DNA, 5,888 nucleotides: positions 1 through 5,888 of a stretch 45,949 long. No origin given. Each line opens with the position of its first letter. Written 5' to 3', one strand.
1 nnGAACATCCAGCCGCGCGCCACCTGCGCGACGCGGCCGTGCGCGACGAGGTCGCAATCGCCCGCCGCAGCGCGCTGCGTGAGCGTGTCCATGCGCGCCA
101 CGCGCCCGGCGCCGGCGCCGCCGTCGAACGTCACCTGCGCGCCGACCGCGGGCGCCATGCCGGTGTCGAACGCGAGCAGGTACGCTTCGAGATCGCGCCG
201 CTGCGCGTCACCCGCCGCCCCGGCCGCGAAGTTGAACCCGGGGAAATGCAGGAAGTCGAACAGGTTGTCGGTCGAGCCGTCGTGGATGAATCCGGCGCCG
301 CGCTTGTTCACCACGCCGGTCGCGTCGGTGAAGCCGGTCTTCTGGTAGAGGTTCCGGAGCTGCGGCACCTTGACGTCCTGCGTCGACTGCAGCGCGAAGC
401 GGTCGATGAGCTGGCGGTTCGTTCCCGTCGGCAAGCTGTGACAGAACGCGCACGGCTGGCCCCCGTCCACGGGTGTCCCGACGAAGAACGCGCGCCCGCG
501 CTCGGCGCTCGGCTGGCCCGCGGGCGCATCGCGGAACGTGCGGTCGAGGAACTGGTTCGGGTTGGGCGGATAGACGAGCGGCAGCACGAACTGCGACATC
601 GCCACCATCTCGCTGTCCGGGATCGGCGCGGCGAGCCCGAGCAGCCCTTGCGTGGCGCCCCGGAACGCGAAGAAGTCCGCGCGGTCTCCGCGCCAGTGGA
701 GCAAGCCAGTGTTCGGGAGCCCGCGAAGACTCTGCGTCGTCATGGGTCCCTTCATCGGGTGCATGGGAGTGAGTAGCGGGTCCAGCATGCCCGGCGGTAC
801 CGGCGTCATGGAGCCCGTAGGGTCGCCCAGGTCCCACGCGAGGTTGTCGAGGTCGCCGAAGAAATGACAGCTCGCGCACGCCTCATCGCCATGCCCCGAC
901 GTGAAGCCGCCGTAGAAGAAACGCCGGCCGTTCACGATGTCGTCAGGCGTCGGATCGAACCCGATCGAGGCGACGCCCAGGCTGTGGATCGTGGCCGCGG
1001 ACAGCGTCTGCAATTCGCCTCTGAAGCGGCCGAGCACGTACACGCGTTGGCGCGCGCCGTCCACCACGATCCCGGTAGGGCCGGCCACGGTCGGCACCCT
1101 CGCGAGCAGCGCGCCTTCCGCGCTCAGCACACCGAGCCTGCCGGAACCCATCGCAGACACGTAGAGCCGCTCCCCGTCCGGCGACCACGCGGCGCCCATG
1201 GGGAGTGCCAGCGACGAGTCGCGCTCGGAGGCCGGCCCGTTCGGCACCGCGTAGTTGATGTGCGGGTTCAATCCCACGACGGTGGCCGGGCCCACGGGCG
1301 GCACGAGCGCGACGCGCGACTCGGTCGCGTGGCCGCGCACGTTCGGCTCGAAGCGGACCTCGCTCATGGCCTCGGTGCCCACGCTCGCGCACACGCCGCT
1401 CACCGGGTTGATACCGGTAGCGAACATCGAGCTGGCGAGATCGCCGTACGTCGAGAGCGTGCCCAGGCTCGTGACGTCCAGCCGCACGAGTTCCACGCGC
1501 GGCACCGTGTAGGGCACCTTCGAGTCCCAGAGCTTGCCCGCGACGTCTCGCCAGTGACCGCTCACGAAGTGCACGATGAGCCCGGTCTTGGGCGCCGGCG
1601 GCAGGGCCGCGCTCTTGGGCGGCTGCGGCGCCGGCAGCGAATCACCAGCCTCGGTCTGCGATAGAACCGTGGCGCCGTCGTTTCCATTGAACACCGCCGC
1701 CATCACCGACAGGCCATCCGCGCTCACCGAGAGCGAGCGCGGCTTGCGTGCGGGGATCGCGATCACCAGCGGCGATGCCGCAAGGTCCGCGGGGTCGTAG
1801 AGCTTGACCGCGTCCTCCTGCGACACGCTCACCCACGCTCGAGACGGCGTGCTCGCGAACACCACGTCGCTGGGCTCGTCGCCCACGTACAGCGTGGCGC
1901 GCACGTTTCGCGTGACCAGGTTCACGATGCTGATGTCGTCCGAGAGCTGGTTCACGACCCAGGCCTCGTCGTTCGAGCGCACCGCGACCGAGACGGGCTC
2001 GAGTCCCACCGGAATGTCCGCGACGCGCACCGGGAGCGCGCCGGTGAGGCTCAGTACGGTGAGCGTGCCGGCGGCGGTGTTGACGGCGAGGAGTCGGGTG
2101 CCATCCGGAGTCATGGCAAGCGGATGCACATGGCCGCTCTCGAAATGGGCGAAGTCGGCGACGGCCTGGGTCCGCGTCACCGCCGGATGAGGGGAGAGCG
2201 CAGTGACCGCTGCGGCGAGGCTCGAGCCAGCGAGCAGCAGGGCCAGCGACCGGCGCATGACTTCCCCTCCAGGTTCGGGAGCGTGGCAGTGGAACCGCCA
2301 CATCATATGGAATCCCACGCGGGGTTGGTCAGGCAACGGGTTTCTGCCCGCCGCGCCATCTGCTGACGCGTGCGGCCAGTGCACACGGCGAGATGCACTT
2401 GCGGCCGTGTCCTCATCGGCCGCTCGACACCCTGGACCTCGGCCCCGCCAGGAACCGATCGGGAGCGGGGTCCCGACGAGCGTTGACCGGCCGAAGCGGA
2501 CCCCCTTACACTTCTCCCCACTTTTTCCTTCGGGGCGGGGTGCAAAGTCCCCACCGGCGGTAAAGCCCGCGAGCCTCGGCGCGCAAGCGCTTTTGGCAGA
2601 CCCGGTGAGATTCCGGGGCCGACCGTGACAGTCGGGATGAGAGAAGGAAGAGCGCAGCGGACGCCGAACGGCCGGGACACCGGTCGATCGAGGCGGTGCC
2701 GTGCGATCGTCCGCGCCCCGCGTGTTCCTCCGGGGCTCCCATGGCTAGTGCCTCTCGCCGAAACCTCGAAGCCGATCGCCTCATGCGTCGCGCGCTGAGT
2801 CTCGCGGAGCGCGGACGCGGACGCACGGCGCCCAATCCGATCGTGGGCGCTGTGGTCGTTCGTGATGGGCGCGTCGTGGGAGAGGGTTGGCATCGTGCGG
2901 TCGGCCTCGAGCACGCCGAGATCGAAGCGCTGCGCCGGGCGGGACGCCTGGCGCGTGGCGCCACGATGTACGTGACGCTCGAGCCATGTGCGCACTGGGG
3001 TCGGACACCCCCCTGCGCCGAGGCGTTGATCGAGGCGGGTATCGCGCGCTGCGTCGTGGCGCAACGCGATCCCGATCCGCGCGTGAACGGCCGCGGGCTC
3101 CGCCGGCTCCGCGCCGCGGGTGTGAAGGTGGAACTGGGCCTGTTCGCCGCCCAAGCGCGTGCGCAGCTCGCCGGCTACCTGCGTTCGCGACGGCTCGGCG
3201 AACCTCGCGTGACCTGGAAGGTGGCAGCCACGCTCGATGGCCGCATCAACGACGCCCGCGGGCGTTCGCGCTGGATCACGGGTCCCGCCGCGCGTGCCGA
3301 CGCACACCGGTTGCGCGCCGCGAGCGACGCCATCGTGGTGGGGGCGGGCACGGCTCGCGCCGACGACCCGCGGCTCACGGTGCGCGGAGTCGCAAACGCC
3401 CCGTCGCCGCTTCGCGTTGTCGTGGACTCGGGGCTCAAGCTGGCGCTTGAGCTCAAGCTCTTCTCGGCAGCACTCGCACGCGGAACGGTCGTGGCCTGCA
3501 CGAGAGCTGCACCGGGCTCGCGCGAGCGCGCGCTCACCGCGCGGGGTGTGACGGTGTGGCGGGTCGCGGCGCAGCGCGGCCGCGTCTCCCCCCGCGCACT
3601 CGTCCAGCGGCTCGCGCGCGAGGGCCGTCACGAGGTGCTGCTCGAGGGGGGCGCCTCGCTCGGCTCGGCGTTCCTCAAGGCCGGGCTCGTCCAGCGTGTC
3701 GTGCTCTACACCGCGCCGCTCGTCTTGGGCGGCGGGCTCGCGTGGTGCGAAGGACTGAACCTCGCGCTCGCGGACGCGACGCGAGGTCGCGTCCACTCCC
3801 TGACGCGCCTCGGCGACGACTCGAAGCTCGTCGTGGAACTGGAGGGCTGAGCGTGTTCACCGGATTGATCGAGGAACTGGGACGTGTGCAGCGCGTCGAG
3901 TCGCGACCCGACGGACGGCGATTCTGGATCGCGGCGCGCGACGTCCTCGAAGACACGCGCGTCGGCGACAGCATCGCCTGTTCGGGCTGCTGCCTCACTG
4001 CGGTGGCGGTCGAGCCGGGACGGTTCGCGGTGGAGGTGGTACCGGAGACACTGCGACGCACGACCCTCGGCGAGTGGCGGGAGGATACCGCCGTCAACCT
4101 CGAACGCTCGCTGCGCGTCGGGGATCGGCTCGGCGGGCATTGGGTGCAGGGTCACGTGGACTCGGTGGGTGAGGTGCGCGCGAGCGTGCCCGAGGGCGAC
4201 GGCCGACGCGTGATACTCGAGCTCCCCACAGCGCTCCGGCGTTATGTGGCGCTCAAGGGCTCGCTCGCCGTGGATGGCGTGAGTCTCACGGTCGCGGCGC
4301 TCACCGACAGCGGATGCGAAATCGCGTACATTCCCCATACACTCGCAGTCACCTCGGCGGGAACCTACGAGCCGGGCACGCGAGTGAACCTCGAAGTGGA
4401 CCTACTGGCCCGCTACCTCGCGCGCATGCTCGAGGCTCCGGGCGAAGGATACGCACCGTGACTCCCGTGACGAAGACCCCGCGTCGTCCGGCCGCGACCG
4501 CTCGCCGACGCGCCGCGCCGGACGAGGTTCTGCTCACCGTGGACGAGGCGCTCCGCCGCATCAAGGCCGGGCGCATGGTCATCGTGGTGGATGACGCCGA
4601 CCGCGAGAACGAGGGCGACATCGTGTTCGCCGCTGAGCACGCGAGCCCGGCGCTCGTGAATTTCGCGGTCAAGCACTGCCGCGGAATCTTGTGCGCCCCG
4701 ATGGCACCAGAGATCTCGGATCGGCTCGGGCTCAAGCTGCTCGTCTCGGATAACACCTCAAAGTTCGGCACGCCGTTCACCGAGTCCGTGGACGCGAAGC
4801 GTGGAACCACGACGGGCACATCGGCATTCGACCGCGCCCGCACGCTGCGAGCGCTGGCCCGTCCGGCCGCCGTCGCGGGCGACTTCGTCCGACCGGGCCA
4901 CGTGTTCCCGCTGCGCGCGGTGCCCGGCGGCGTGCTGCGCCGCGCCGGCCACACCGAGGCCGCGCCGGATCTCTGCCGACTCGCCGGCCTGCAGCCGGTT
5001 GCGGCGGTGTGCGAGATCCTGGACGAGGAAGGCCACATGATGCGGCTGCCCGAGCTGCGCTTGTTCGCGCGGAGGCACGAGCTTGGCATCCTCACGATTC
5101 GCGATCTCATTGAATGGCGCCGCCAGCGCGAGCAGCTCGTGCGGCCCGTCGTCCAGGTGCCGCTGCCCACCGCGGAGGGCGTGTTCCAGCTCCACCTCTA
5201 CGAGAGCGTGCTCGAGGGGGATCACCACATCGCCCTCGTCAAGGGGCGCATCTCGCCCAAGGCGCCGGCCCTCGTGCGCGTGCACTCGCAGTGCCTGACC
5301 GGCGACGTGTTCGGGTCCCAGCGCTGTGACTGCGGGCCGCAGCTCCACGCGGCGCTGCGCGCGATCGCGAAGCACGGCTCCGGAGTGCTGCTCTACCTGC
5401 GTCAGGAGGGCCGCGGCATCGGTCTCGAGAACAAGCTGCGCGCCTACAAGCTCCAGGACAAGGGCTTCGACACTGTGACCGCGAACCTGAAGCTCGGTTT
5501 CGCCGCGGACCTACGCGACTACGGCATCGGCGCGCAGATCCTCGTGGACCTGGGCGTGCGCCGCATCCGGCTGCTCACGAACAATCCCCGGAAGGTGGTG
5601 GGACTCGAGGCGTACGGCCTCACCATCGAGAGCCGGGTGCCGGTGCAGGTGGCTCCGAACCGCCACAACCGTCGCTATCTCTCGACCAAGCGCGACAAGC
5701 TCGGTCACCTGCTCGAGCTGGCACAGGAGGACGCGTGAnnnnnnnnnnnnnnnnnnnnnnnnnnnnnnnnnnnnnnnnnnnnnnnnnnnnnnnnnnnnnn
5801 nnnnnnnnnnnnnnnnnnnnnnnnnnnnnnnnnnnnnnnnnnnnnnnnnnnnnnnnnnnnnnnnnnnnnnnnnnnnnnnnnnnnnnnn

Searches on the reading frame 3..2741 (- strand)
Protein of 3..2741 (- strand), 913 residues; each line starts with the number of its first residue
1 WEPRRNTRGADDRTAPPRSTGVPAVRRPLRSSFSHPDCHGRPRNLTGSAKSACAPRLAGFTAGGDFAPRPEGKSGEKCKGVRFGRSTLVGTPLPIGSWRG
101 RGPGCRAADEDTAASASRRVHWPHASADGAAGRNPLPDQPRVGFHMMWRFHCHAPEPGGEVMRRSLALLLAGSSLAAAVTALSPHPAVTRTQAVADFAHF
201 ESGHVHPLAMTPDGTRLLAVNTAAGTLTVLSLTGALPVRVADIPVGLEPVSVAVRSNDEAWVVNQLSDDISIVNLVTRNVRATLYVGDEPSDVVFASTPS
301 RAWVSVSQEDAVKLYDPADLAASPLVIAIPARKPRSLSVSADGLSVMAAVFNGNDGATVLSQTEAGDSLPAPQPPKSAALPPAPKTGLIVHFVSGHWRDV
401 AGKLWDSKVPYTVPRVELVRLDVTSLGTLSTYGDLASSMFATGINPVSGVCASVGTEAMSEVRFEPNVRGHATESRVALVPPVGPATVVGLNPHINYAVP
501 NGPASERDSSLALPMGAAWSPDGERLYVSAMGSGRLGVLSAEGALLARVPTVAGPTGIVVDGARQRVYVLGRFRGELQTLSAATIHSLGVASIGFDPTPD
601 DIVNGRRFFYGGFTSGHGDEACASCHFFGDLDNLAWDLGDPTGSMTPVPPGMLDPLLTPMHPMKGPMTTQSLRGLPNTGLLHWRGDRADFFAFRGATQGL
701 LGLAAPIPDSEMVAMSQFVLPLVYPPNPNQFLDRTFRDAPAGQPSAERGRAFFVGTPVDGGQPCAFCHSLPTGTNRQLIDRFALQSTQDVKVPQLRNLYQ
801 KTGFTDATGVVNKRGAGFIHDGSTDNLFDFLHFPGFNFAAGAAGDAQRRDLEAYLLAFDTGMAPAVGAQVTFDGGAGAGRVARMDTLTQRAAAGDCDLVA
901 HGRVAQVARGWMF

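Call 18: search_protein_families(library=pfam, proteins=[window:3-2741:-], max_evalue=0.001)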
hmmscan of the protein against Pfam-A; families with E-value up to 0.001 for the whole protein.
window:3-2741:- (913 aa): 0 families

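Call 39: search_protein_families(library=ncbifam, proteins=[window:3-2741:-], max_evalue=1)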
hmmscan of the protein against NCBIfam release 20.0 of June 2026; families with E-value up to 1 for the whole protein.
window:3-2741:- (913 aa): 6 families
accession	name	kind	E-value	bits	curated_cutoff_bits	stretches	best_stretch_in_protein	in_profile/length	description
TIGR02276.1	beta_rpt_yvtn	repeat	6.9e-13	48.4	27.85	3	259-295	5-41/42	beta-propeller repeat protein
TIGR03866.1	PQQ_ABC_repeats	subfamily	2.1e-11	43.5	287.3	2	254-320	7-73/310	PQQ-dependent catabolism-associated beta-propeller protein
NF052340.1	hydrazine_beta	equivalog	7.2e-11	41.8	560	1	198-346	26-176/372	hydrazine synthase subunit beta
NF052342.1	hydrazine_BC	exception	3.1e-07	28.9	1250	1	207-345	43-181/690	hydrazine synthase subunit beta-gamma fusion subunit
NF052460.1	L-NosZ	equivalog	3.4e-05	22.5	700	1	205-348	134-274/480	clade III lactonase-type nitrous-oxide reductase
NF052280.1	7_blade_YncE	equivalog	0.01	14.6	400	0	256-311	267-322/338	7-bladed beta-propeller protein YncE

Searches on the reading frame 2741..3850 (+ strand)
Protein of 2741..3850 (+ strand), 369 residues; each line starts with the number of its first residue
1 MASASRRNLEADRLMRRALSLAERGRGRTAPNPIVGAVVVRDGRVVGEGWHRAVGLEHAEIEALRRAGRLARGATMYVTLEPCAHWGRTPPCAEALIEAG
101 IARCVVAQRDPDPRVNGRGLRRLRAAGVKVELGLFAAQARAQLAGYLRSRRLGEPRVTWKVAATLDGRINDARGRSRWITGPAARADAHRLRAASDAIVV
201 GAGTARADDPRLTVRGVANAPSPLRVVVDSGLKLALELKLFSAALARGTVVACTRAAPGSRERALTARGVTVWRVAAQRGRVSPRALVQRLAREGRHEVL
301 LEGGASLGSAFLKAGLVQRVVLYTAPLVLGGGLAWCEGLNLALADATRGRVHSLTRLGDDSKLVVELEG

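Call 18: search_protein_families(library=pfam, proteins=[window:2741-3850:+], max_evalue=0.001)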
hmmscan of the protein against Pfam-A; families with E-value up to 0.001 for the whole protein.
window:2741-3850:+ (369 aa): 3 families
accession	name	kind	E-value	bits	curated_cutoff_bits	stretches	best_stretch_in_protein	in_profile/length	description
PF01872.23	RibD_C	-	5.8e-45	154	24.1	1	155-342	1-179/197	RibD C-terminal domain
PF00383.29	dCMP_cyt_deam_1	-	2e-19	69.8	25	1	12-107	5-101/102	Cytidine and deoxycytidylate deaminase zinc-binding region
PF14437.12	MafB19-deam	-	5.5e-13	49.5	27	1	12-121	4-114/142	MafB19-like deaminase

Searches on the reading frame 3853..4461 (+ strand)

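Call 18: search_protein_families(library=pfam, proteins=[window:3853-4461:+], max_evalue=0.001)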
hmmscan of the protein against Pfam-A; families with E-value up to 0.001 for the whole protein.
window:3853-4461:+ (202 aa): 1 family
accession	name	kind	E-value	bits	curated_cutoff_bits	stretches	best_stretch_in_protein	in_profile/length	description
PF00677.23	Lum_binding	-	9e-46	154.3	27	2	99-183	1-86/86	Lumazine binding domain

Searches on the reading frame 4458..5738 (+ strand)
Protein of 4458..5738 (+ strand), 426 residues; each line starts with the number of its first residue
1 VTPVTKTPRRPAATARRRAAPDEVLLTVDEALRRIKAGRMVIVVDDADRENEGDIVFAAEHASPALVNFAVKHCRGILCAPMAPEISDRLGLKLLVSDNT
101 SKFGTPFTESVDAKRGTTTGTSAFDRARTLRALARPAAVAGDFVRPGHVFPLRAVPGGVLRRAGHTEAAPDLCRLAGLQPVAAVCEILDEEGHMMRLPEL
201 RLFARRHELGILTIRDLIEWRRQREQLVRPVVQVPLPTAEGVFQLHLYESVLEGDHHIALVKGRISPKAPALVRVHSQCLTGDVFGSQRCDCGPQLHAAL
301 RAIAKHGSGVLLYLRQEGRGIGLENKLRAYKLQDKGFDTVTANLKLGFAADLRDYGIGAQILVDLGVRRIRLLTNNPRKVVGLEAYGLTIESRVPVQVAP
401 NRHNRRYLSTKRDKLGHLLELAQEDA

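Call 18: search_protein_families(library=pfam, proteins=[window:4458-5738:+], max_evalue=0.001)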
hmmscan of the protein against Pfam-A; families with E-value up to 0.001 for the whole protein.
window:4458-5738:+ (426 aa): 2 families
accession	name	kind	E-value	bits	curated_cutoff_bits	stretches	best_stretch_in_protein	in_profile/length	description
PF00926.24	DHBP_synthase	-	9.7e-79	263.8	26.4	1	30-220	2-191/191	3,4-dihydroxy-2-butanone 4-phosphate synthase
PF00925.25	GTP_cyclohydro2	-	1.4e-73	246.3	23.3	1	232-395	4-165/165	GTP cyclohydrolase II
